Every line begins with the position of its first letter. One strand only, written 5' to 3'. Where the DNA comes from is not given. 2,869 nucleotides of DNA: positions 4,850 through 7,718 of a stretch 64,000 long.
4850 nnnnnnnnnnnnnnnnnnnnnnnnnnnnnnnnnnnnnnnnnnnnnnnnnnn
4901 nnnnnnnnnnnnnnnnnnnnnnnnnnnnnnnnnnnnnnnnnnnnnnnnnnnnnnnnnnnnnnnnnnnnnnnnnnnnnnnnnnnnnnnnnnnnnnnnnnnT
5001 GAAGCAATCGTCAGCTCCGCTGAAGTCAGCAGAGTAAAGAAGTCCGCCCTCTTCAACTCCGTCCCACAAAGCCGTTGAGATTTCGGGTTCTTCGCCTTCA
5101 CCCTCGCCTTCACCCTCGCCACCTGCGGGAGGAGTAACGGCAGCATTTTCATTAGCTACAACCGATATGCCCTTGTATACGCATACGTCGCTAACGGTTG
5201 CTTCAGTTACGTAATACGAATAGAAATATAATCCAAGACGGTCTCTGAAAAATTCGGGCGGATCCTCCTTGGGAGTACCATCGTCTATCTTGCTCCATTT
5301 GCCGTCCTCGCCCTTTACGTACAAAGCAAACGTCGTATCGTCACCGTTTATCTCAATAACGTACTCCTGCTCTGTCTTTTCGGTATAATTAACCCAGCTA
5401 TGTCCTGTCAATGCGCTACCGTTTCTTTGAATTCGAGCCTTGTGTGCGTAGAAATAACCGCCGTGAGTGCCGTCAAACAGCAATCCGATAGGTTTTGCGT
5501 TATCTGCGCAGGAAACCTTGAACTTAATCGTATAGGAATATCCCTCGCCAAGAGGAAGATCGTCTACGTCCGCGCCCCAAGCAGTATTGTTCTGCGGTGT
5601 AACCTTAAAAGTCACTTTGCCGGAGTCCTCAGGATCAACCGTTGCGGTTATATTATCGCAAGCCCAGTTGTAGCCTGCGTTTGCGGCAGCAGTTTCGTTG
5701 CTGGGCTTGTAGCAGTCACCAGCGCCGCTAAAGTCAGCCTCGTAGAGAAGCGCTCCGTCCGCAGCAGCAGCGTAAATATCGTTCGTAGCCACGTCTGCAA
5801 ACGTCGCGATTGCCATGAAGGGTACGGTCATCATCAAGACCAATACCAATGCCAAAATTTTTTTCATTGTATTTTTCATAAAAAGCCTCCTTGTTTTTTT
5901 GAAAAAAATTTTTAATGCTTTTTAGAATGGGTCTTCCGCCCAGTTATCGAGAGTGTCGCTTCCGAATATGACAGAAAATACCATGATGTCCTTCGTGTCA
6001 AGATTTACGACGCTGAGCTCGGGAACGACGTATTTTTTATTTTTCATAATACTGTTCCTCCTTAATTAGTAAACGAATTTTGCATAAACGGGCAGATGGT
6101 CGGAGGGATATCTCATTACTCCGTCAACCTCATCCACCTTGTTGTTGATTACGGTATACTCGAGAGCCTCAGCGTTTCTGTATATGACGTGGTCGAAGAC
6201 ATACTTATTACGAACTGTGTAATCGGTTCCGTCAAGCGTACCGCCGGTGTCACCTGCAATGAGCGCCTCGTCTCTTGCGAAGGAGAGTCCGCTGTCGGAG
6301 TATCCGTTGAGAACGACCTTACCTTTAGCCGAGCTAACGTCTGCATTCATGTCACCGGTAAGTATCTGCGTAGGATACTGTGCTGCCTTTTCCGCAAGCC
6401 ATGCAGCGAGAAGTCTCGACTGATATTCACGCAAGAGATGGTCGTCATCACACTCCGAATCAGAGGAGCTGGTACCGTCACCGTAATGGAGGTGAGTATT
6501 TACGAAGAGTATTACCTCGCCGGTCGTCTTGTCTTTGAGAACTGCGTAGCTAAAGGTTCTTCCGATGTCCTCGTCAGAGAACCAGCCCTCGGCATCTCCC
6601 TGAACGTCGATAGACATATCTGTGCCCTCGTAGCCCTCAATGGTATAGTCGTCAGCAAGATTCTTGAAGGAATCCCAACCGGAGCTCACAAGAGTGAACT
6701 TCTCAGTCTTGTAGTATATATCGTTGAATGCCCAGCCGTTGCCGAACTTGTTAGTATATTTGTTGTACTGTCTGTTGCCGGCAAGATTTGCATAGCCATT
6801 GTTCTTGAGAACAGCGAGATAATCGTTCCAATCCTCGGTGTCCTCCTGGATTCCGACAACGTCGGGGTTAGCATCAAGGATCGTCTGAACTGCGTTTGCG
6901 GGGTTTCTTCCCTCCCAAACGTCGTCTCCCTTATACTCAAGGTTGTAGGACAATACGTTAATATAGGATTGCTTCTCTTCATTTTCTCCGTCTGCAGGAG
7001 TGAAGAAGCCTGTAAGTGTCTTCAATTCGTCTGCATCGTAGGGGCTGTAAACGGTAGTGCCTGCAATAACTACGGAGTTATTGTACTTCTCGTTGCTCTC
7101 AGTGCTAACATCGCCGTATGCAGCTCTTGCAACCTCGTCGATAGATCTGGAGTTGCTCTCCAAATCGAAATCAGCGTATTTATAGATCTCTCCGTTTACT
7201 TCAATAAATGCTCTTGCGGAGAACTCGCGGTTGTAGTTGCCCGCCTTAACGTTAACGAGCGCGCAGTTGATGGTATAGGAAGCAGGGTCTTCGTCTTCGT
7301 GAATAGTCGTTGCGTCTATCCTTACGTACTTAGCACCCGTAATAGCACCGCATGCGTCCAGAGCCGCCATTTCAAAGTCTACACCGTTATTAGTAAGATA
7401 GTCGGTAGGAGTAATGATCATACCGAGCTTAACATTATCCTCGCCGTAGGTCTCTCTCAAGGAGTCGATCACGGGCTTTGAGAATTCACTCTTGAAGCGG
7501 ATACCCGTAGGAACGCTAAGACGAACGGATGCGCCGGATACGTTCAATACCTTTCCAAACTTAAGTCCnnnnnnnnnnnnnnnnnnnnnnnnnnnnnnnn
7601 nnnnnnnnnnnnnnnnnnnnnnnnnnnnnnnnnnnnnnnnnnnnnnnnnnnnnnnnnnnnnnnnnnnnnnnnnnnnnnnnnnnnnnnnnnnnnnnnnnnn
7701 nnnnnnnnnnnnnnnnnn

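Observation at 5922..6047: Hidden conserved 41-aa ORF between the lectin-EEP giant and the GGCG-tail gene (locus A copy)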

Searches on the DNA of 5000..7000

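Call 58: search_rna_families(source=window, start=5000, end=7000, threshold=evalue, max_evalue=1)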
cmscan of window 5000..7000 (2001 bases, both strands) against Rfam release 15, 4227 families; matches with E-value up to 1: 1.
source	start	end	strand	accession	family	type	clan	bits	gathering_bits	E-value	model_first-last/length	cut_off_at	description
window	5808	5918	-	RF03096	RAGATH-19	Gene; sRNA;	-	25.1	85.6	0.34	1-141/141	no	RAGATH-19 RNA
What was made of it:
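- There is no Rfam match: the best is RAGATH-19 at 25 bits against a gathering score of 85.6 (call 58).
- Tried and rejected: Rfam gave only a sub-threshold RAGATH-19 hit (call 58).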

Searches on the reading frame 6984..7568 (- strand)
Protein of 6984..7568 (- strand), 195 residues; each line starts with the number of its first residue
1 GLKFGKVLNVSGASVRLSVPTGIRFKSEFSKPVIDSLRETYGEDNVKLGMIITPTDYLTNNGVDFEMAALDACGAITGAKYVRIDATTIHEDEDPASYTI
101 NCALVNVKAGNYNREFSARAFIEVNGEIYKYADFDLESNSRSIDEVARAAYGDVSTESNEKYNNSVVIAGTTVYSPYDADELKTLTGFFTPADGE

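Call 89: search_protein_families(library=pfam, proteins=[window:6984-7568:-], max_evalue=1)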
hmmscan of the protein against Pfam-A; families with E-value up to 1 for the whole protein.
seq(195 aa): 1 family
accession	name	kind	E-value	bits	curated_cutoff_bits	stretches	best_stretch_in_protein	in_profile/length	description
PF05392.16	COX7B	-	0.2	11.8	27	0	139-174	13-49/79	Cytochrome C oxidase chain VIIB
